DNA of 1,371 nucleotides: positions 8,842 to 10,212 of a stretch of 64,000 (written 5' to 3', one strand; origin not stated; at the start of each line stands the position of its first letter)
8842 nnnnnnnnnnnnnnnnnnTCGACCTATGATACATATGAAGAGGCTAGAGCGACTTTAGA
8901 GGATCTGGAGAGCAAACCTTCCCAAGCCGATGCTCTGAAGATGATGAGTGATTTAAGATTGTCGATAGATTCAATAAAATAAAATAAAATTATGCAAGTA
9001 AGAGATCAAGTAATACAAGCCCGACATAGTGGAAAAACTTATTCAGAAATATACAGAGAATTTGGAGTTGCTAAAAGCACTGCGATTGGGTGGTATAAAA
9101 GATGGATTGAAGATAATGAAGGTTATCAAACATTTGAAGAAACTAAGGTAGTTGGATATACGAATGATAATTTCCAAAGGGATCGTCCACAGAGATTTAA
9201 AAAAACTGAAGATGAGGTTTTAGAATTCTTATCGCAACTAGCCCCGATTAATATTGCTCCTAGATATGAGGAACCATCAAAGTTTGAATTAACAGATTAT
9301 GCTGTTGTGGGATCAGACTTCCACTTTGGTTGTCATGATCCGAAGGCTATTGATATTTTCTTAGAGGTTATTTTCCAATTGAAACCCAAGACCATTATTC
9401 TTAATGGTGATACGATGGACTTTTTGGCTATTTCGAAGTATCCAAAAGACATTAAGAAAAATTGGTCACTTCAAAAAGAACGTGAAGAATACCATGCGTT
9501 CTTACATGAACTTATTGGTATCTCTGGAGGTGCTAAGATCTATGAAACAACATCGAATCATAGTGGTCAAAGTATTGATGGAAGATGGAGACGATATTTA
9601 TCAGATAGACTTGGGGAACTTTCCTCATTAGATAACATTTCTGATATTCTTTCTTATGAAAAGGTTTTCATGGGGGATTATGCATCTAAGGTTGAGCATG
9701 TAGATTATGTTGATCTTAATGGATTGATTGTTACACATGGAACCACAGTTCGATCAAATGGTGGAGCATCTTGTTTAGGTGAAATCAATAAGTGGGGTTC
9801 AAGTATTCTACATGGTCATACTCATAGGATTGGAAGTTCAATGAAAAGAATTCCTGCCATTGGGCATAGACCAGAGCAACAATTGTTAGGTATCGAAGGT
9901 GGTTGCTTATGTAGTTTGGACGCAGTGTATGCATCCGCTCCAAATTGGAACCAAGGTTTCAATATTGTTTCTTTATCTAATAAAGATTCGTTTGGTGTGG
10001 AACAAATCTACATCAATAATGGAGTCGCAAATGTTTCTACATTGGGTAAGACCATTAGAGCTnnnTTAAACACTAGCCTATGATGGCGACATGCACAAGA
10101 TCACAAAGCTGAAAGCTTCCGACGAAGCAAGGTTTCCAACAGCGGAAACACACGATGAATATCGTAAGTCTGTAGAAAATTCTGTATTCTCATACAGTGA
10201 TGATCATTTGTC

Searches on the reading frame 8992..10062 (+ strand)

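Call 49: search_protein_families(library=phrogs, proteins=[window:8992-10062:+], max_evalue=0.00001)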
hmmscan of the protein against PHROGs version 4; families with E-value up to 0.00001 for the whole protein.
window:8992-10062:+ (357 aa): 2 families
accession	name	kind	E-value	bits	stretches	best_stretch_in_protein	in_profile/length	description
phrog_221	-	other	4.4e-26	92.9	1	97-344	107-351/367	metallo-phosphoesterase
phrog_20266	-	other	3e-13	50.4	1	102-190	175-263/450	metallo-phosphoesterase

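Call 82: search_protein_families(library=pfam, proteins=[window:8992-10062:+], max_evalue=0.001)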
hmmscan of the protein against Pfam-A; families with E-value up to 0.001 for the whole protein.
window:8992-10062:+ (357 aa): 1 family
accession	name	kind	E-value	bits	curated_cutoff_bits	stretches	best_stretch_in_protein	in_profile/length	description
PF13384.12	HTH_23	-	0.00019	21.6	24.6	1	6-40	9-43/50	Homeodomain-like domain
